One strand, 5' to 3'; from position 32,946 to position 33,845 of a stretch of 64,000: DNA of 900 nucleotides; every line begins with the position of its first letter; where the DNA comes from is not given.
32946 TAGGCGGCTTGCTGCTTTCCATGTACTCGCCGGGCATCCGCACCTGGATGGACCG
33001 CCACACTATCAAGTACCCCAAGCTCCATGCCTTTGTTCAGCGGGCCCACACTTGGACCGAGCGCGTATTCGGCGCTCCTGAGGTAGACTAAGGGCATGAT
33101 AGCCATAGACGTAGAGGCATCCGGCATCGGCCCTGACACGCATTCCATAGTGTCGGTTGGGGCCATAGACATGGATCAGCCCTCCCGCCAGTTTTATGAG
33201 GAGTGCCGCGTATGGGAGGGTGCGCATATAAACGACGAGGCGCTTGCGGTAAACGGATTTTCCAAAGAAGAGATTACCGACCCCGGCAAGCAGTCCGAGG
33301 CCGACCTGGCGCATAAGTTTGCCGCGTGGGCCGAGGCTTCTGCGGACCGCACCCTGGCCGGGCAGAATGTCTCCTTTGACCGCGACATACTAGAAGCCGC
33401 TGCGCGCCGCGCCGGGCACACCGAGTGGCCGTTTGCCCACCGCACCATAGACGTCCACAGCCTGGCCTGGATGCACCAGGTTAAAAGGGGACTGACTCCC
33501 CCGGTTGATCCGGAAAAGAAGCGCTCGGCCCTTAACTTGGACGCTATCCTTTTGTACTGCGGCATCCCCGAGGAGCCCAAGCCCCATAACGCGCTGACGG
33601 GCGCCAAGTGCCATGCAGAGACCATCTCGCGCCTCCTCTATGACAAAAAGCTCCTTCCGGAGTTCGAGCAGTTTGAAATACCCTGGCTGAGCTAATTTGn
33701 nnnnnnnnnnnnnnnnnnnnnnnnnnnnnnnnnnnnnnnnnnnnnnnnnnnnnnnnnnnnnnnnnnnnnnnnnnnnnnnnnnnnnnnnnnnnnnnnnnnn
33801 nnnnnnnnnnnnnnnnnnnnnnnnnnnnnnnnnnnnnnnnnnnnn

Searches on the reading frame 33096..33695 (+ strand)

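Call 63: search_protein_families(library=pfam, proteins=[window:33096-33695:+], max_evalue=0.001)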
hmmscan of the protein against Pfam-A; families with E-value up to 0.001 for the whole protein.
window:33096-33695:+ (199 aa): 2 families
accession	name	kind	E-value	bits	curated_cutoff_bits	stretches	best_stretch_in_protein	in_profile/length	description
PF00929.31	RNase_T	-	4.7e-09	37.4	24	1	2-168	1-155/164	Exonuclease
PF16473.11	Rv2179c-like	-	4.8e-08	33.3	27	1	2-137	3-151/177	3'-5' exoribonuclease Rv2179c-like domain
